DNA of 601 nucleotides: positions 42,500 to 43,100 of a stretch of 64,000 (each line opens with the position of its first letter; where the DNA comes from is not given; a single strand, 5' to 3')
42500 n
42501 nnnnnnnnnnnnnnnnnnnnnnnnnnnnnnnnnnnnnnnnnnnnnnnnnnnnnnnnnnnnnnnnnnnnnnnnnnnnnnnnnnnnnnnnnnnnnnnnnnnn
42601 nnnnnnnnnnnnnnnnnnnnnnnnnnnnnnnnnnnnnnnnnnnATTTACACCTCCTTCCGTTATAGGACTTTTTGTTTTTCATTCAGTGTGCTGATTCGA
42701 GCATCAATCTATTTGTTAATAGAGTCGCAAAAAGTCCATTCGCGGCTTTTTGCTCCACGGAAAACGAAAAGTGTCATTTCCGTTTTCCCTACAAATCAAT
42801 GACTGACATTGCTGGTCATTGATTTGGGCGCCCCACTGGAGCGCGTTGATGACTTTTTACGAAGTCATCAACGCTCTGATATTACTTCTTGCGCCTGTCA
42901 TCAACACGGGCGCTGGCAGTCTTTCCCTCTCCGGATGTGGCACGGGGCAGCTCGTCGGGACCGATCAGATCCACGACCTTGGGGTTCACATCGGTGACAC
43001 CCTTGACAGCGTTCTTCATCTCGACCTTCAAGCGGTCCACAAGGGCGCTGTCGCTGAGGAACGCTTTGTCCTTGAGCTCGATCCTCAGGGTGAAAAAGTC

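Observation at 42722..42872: Dispersed ~150-bp five-hairpin element family whose stems co-vary between copies (MITE/BIME-like, not recognisable to me as a described family)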

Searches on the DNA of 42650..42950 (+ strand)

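Call 9: search_rna_families(source=window, start=42650, end=42950, threshold=evalue, max_evalue=10)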
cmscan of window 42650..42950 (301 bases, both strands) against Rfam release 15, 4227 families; matches with E-value up to 10: 5.
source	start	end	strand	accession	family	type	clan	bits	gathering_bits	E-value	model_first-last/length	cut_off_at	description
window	42841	42894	+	RF00300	snoZ221_snoR21b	Gene; snRNA; snoRNA; CD-box;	-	16.3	44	0.73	1-91/91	no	Small nucleolar RNA Z221/R21b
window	42706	42786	+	RF02875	AS-pc01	Gene; antisense;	-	14.1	79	5.1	1-99/99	no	Antisense to pHK01_035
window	42839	42876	-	RF00360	snoZ107_R87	Gene; snRNA; snoRNA; CD-box;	-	13.8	50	3.3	1-117/117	no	Small nucleolar RNA Z107/R87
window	42747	42787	+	RF04336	Plastid-petD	Intron;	-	12.4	65.5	8.6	1-47/47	no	Plastid-petD group II-D5 intron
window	42863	42908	-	RF01139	sR2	Gene; snRNA; snoRNA; CD-box;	-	11.7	42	2.9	1-57/57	no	Small nucleolar RNA sR2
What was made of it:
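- On Any Rfam 15 RNA family: The best hit on 42650-42950 at E <= 10 is 16 bits against a 44-bit threshold (call 9).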

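Call 38: build_rna_model(alignment_id=A2, structure=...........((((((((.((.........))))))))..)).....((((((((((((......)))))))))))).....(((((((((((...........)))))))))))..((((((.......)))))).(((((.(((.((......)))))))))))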
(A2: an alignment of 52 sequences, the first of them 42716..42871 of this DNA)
Model R1 built from alignment A2 (52 sequences, 166 columns); structure: as given.
model positions 157; base pairs 49; branch points 4; effective number of sequences 1.58; information 0.59 bits per position. Calibrated on 0.2 Mb of random sequence (short: E-values are rough).
structure used (alignment columns):
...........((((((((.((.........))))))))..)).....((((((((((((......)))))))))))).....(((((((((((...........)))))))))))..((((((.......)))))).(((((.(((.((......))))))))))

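Call 39: search_with_rna_model(model_id=R1, source=window, max_evalue=10, filters=off, show_alignments=0)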
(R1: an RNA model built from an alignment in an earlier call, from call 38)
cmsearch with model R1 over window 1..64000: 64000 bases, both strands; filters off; matches with E-value up to 10: 42.
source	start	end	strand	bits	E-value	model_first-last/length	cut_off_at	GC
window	42716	42871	+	163.3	5.6e-44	1-157/157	no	0.44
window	39476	39634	-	136.1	2e-36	1-157/157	no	0.52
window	2701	2845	+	84.8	3.9e-22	1-157/157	no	0.56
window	62936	63038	+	56.8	2.5e-14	1-157/157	no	0.4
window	42761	42882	-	26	9.5e-06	1-157/157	no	0.43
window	39467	39604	+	21.8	0.00014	1-157/157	no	0.5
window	62976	63039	-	20.6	0.0003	12-73/157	no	0.36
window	2646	2819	-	20.4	0.00035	1-157/157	no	0.59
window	25695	25859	+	16.7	0.0038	1-157/157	no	0.44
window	50108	50169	+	15.5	0.008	1-157/157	no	0.44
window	13141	13231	+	14.4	0.017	1-157/157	no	0.29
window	37479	37616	+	12.3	0.062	1-157/157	no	0.62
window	28336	28460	+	12.2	0.068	1-157/157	no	0.59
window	20943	21047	-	11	0.15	1-157/157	no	0.5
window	37590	37747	-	10.1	0.26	1-157/157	no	0.35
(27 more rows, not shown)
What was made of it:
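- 42718..42869 (+): Full-length five-hairpin MITE copy (the finding). It lies antisense to the flanking minus-strand genes. Left inverted repeat 42718-42736, hairpin 1 42727-42753, hairpin 2 42759-42788, hairpin 3 42792-42826, hairpin 4 42828-42844, hairpin 5 42846-42871, right inverted repeat 42851-42869. No intact target-site duplication (TTTGTT against AACGCT). Covariance-model hit of 163 bits (call 39).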

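Call 40: search_with_rna_model(model_id=R1, sources=[window, L001, L002, L003, L004, L005, L006, L007, L008, L009, L010, L011, L012, L013, L014, L015, L016, L017, L018, L019, L020, L021, L022, L023, L024, L025, L026, L027, L028, L029, L030, L031, L032, L033, L034, L035, L036, L037, L038, L039, L040, L041, L042, L043, L044, L045, L046, L047, L048, L049, L050, L051, L052, L053, L054, L055, L056, L057, L058, L059, L060, L061, L062, L063, L064, L065, L066, L067, L068, L069, L070, L071, L072, L073, L074, L075, L076, L077, L078, L079, L080, L081, L082, L083, L084, L085, L086, L087, L088, L089, L090, L091, L092, L093, L094, L095, L096, L097, L098, L099], max_evalue=0.001, make_alignment=true)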
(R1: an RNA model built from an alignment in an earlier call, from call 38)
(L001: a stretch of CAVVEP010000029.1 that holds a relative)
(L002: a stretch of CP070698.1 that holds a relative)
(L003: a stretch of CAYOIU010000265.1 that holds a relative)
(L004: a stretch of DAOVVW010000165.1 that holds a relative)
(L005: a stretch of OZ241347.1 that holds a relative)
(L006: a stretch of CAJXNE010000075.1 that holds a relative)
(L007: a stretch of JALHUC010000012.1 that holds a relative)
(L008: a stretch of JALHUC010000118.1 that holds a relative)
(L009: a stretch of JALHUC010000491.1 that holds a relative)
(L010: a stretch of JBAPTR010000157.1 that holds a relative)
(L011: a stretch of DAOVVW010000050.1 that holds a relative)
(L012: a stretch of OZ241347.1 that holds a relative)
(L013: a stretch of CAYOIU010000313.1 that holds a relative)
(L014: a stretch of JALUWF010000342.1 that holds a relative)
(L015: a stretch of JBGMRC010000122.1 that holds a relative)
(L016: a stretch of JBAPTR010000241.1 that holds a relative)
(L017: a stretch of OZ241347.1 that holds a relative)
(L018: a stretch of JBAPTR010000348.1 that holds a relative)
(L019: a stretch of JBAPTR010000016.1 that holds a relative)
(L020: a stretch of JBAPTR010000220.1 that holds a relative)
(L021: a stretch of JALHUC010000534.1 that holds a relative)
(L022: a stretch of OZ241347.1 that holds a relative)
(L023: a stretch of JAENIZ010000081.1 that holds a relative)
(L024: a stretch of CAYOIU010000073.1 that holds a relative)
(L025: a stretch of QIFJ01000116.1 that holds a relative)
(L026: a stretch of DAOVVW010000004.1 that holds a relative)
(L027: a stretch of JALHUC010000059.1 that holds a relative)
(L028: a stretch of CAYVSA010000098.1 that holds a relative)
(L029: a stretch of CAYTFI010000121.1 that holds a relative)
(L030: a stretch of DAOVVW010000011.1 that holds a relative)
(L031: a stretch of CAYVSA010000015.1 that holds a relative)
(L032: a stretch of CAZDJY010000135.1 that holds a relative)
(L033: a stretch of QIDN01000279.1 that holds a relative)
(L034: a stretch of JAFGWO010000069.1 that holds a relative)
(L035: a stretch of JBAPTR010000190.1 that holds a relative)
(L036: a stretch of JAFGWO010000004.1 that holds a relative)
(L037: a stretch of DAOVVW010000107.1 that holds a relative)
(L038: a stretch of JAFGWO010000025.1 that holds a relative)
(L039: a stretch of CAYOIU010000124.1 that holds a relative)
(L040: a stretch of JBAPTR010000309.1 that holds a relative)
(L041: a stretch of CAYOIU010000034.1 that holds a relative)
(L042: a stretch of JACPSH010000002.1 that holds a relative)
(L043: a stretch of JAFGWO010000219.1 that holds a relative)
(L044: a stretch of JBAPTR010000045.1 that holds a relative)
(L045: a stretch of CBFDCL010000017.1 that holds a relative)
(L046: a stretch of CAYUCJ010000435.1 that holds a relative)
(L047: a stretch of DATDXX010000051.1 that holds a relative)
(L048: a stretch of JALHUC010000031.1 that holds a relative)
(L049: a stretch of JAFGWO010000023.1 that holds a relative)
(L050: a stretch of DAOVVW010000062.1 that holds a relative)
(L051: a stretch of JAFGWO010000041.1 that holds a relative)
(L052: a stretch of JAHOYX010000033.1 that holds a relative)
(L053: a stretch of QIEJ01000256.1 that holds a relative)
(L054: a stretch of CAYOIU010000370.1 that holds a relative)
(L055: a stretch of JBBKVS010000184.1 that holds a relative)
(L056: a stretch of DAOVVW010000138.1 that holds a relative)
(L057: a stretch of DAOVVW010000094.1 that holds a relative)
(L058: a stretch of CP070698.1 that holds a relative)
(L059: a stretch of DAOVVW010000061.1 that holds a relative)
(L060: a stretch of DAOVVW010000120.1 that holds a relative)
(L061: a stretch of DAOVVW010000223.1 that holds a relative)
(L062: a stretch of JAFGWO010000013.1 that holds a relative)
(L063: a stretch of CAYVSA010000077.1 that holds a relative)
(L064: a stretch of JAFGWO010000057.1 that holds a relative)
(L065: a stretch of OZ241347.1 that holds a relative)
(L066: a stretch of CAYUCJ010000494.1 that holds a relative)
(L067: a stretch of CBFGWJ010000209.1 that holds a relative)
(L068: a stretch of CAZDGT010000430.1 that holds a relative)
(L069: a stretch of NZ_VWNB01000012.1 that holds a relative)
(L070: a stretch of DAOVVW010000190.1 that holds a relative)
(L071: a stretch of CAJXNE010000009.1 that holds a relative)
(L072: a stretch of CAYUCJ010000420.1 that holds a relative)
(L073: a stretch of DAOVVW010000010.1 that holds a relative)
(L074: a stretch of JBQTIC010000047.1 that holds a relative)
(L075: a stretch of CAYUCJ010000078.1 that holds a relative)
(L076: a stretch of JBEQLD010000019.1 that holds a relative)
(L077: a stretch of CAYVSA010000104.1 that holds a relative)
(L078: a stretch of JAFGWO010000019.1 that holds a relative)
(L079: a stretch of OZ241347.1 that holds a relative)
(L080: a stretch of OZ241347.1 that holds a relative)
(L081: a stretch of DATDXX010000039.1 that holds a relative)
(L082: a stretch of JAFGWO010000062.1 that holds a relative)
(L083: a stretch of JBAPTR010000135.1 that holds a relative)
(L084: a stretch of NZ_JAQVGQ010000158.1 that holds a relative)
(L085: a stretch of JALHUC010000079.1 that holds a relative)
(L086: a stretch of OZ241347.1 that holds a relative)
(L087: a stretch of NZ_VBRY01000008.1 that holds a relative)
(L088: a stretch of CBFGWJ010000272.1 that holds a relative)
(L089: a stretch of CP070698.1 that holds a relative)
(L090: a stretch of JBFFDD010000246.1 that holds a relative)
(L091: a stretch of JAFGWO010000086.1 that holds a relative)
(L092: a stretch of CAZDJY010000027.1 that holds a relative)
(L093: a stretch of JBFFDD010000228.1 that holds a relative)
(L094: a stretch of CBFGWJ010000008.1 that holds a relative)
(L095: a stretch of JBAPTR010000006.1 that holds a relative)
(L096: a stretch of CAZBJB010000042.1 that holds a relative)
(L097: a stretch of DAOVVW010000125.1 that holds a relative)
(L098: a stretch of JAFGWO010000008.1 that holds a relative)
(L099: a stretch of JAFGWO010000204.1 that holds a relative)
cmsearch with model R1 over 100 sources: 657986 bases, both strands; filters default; matches with E-value up to 0.001: 197.
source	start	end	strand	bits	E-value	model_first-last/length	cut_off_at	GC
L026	5759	5915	-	179.3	1.9e-47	1-157/157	no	0.44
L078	1394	1550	+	173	1.1e-45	1-157/157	no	0.51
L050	1674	1830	+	171.2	3.5e-45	1-157/157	no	0.44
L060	205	361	-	170.9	4.2e-45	1-157/157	no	0.46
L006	2036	2192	-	170.9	4.3e-45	1-157/157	no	0.45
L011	86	242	+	169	1.5e-44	1-157/157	no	0.41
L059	4880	5036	-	167.6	3.5e-44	1-157/157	no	0.45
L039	4493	4649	+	167.2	4.5e-44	1-157/157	no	0.43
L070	300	456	+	165.9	1.1e-43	1-157/157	no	0.43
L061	52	207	-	165.4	1.5e-43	1-157/157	no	0.44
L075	1119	1275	-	165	1.9e-43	1-157/157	no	0.46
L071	1875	2032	+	164.9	2e-43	1-157/157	no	0.43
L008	31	188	-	164.7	2.2e-43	1-157/157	no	0.52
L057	5323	5479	+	164.6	2.4e-43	1-157/157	no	0.45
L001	3886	4041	-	164.6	2.4e-43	1-157/157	no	0.44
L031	3993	4149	+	164.6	2.5e-43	1-157/157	no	0.42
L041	1484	1640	-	162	1.3e-42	1-157/157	no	0.45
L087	2843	2999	+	162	1.3e-42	1-157/157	no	0.48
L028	4312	4468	-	161.9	1.4e-42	1-157/157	no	0.45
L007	494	649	-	161.6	1.7e-42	1-157/157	no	0.47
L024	1277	1433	-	160.8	2.9e-42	1-157/157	no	0.46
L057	5163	5320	+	160.3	3.8e-42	1-157/157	no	0.44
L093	629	784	-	160.2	4.1e-42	1-157/157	no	0.48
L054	336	492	-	160.2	4.1e-42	1-157/157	no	0.44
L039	1189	1345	-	160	4.6e-42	1-157/157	no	0.43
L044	6663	6819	+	159.4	6.8e-42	1-157/157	no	0.46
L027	328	483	-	159.4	7e-42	1-157/157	no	0.46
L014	7713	7870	-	158.4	1.3e-41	1-157/157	no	0.42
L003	5865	6018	+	156.7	3.9e-41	1-154/157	3'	0.44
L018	30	185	-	155.6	7.8e-41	1-157/157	no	0.46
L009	1157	1313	+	153.9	2.3e-40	1-157/157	no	0.44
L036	5126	5283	-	153.7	2.7e-40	1-157/157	no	0.54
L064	894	1048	-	153.5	3e-40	1-157/157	no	0.53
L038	1322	1479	+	152.5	5.7e-40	1-157/157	no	0.56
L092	5038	5196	+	151.8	9.2e-40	1-157/157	no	0.47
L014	1595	1752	-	148.9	5.7e-39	1-157/157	no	0.45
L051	3964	4120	+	148.6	7.2e-39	1-157/157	no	0.58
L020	3164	3322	-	148.4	7.9e-39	1-157/157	no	0.45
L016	5313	5468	+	147.6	1.4e-38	1-157/157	no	0.5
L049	3780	3936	+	146.9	2.1e-38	1-157/157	no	0.54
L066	57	215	-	145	7.3e-38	1-157/157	no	0.45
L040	57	215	-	144.6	9.3e-38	1-157/157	no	0.46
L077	4591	4770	-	144.2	1.2e-37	1-157/157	no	0.42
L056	2175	2329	-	143.5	1.8e-37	1-157/157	no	0.48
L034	772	929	+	142.9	2.8e-37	1-157/157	no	0.53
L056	4395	4550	-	142.7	3.1e-37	1-157/157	no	0.43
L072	1025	1180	-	142.5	3.6e-37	1-157/157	no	0.41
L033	1358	1563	-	141.6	6.4e-37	1-157/157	no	0.49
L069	4328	4483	+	140.4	1.3e-36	1-157/157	no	0.43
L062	2227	2384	+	139.8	2e-36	1-157/157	no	0.51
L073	1569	1726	+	139.6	2.3e-36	1-157/157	no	0.44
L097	2941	3096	-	138.2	5.4e-36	1-157/157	no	0.46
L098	1644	1800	+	138.2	5.7e-36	1-157/157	no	0.55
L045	64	216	-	138.1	5.8e-36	1-157/157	no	0.51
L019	6366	6499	-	137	1.2e-35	24-157/157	5'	0.47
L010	4414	4570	-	136.9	1.3e-35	1-157/157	no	0.47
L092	1659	1816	-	136.8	1.4e-35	1-157/157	no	0.46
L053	3929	4086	-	136.4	1.8e-35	1-157/157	no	0.47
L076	253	410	-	135.1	4.1e-35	1-157/157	no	0.4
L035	6564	6720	+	135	4.4e-35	1-157/157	no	0.46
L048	4188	4325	+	133.9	8.7e-35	1-139/157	3'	0.45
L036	5286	5444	-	131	5.6e-34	1-157/157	no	0.55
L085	6530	6658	+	128.6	2.6e-33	1-129/157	3'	0.48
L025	340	545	+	123.4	7.5e-32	1-157/157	no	0.5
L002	510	662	+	122.3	1.5e-31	1-157/157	no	0.56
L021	763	917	+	120.3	5.4e-31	1-157/157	no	0.5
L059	2433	2578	+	120.1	6.1e-31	1-157/157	no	0.46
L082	3639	3797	+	118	2.3e-30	1-157/157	no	0.57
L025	1717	1854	-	118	2.4e-30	1-157/157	no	0.47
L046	111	268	-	117.6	3e-30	1-157/157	no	0.44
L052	48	196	+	116.2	7.7e-30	1-157/157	no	0.53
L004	174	322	-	113.9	3.2e-29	1-157/157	no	0.48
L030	5149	5314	-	112.1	1e-28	1-157/157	no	0.43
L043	3079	3218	+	103.5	2.5e-26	1-157/157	no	0.61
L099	3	155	+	99.7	3e-25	4-157/157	no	0.57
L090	1393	1531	+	97.5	1.2e-24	1-157/157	no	0.63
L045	3353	3512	+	96.2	2.8e-24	1-157/157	no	0.51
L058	6991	7136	+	92.5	2.9e-23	1-157/157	no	0.58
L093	284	416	+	86.5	1.4e-21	1-157/157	no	0.54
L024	3463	3588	-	86.3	1.6e-21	1-157/157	no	0.41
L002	1341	1477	+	85.5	2.6e-21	1-157/157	no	0.56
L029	3218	3345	-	84.6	4.7e-21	1-157/157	no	0.38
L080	7286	7439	-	83.6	9e-21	1-157/157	no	0.44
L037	994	1098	-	83.5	9.6e-21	1-157/157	no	0.37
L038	1483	1635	+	82.2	2.2e-20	1-157/157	no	0.53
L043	3221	3337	+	81.5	3.5e-20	1-118/157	3'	0.57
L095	2935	3035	+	80.4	7e-20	1-101/157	3'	0.43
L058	242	386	-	79.8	1e-19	1-157/157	no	0.54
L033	1570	1646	-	79.5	1.2e-19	1-157/157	no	0.42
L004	329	405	-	78.5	2.4e-19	1-157/157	no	0.4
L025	257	333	+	78.2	2.9e-19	1-157/157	no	0.43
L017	3846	4000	-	76.1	1.1e-18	1-157/157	no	0.41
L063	1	79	-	75.9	1.3e-18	1-79/157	3'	0.39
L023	2020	2172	-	75.5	1.6e-18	1-157/157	no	0.44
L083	7287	7442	-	75.2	2e-18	1-157/157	no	0.46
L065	3867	4021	-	75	2.2e-18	1-157/157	no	0.38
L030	5322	5398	-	74.7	2.6e-18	1-157/157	no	0.43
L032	1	86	-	73.3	6.5e-18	1-85/157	3'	0.4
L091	2720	2821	+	72.5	1.1e-17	1-103/157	3'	0.51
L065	2185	2339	-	72.3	1.3e-17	1-157/157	no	0.41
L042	5316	5473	-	71.1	2.8e-17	1-157/157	no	0.47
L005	1752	1905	-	68.7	1.3e-16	1-157/157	no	0.44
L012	5487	5640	-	67.7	2.4e-16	1-157/157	no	0.45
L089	3454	3578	+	64.8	1.6e-15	1-157/157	no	0.59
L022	793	946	-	64.6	1.8e-15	1-157/157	no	0.43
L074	1020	1174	-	63.3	4.1e-15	1-157/157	no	0.48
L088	3129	3266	-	62.7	6e-15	1-157/157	no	0.42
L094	7403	7545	-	62.2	8.2e-15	1-157/157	no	0.43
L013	5038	5122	+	61.2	1.6e-14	1-83/157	3'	0.42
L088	1456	1603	-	61.2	1.6e-14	1-157/157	no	0.45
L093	492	626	-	57.6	1.6e-13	1-157/157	no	0.39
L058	401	477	-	57.5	1.7e-13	1-157/157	no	0.47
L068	259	413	+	57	2.3e-13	1-157/157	no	0.45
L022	3270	3415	+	55.8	4.9e-13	1-157/157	no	0.5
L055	1275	1401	-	55.1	7.7e-13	1-157/157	no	0.43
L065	4022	4178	-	53.5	2.2e-12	1-157/157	no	0.45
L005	4170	4334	-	52.6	3.8e-12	1-157/157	no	0.49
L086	2485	2640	+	51.2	9.7e-12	1-157/157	no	0.46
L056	1322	1460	-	50.8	1.2e-11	1-157/157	no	0.4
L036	1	72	-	50.7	1.3e-11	1-71/157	3'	0.49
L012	1451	1595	-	49.1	3.6e-11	1-157/157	no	0.42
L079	345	489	-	48.7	4.8e-11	1-157/157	no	0.45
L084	2923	3048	-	48.3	6.3e-11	1-157/157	no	0.66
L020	3202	3358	+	43.9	1e-09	1-157/157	no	0.44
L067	1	77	-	42.4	2.7e-09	1-77/157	3'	0.48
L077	4591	4740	+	41.4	5.2e-09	1-157/157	no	0.42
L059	4869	5006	+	38.9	2.6e-08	1-157/157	no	0.43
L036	5171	5310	+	37.9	4.7e-08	1-157/157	no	0.49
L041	1819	1915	-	36.7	1e-07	1-157/157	no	0.43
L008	31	157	+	35.6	2.1e-07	1-157/157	no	0.53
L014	1586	1721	+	34.7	3.8e-07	1-157/157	no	0.45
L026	5750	5885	+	34.1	5.4e-07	1-157/157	no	0.46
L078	1424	1559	-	34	6e-07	1-157/157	no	0.51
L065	2229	2369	+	33.8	6.8e-07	1-157/157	no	0.41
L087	2843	3010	-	33.7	7e-07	1-157/157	no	0.46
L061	3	177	+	33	1.1e-06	1-157/157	no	0.42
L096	1742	1899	+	32.8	1.3e-06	1-157/157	no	0.46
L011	26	189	-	32.3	1.8e-06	1-157/157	no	0.43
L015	428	499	-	32.3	1.8e-06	1-157/157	no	0.32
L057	5294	5444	-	31.8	2.4e-06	1-157/157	no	0.42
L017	3889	4021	+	31.8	2.4e-06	1-157/157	no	0.4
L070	330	467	-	31.8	2.5e-06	1-157/157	no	0.42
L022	3255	3376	-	31.3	3.3e-06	1-157/157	no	0.44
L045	100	244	+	31.1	3.8e-06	1-157/157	no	0.52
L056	2150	2299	+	31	4.1e-06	1-157/157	no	0.5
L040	4728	4842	-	30.8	4.6e-06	1-157/157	no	0.43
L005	1795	1937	+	30.3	6.2e-06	1-157/157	no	0.49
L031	4023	4158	-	30.2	6.5e-06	1-157/157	no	0.41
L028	4312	4438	+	30.1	7.1e-06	1-157/157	no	0.45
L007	494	705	+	30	7.4e-06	1-157/157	no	0.5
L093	620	754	+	29.8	8.6e-06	1-157/157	no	0.47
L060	205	331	+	29.6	9.9e-06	1-157/157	no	0.46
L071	1906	2041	-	28.5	2e-05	1-157/157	no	0.41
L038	1454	1600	-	28.5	2.1e-05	1-157/157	no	0.5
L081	5846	5922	-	28.4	2.2e-05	1-157/157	no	0.52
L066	57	244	+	28.2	2.4e-05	1-157/157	no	0.41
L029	3231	3380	+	27.7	3.4e-05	1-157/157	no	0.38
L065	4076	4134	+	27.6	3.5e-05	12-73/157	no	0.39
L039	1189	1334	+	27.6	3.6e-05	1-157/157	no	0.44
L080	7329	7473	+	27.6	3.6e-05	1-157/157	no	0.41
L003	5840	5971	-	27.5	3.7e-05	1-157/157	no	0.41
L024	1277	1422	+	27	5.2e-05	1-157/157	no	0.46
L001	3876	3997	+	26.9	5.6e-05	1-157/157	no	0.43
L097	2986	3066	+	26.8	5.9e-05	77-157/157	no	0.41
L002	1382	1446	-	26.8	6e-05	12-73/157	no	0.46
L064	884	1005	+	26.6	6.9e-05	1-157/157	no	0.52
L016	5313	5483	-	26.5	7.1e-05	1-157/157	no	0.51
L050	1704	1830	-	26.5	7.2e-05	1-157/157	no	0.46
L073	1599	1704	-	26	0.0001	1-157/157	no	0.44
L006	2036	2192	+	26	0.0001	1-157/157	no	0.45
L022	836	965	+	25.7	0.00012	1-157/157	no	0.37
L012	5530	5697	+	25.7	0.00012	1-157/157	no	0.54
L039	4504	4649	-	25.4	0.00014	1-157/157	no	0.43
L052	78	269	-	25.2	0.00016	1-157/157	no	0.54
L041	1474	1629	+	25.2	0.00017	1-157/157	no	0.46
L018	30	140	+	25.1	0.00018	1-157/157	no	0.46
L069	4373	4494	-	24.9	0.0002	1-157/157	no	0.44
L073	2145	2222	+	24.9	0.0002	1-157/157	no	0.4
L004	212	360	+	24.9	0.00021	1-157/157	no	0.44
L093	325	389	-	24.6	0.00024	12-73/157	no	0.46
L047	734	765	+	24.4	0.00028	42-73/157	no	0.34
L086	2529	2587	-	24.3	0.00029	12-73/157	no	0.36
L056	4395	4505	+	24.3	0.0003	1-157/157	no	0.41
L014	7708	7824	+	24.2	0.00031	1-157/157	no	0.41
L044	6674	6828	-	23.7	0.00043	1-157/157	no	0.46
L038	1366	1430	-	23.7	0.00044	12-73/157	no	0.51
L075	1119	1230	+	23.2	0.00059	1-157/157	no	0.46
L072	1020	1168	+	23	0.00069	1-157/157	no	0.4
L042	5358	5489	+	23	0.0007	1-157/157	no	0.51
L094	7432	7574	+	22.9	0.00072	1-157/157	no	0.44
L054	373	483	+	22.8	0.00075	1-157/157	no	0.45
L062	1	41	-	22.5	0.00096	1-40/157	3'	0.51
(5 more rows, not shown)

Alignment A3: 150 matches aligned to the model, 404 columns, each read 5' to 3' on its own strand. Consensus structure (alignment columns), stored with it:
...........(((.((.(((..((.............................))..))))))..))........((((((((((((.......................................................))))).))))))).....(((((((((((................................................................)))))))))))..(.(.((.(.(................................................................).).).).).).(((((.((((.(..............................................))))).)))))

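Call 43: search_dna_similar(query=window:42716-42871:+, collection=plasmids, mode=distant, max_evalue=0.01)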
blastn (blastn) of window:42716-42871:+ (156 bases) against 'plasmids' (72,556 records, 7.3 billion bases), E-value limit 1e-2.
No match.

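Call 44: search_dna_similar(query=window:42716-42871:+, collection=phages, mode=distant, max_evalue=0.01)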
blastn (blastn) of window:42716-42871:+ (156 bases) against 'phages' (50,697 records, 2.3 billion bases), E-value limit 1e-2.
No match.
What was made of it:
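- Tried and rejected: BLAST of the element: no match against PLSDB plasmids or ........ phages in distant mode (calls 43, 44).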
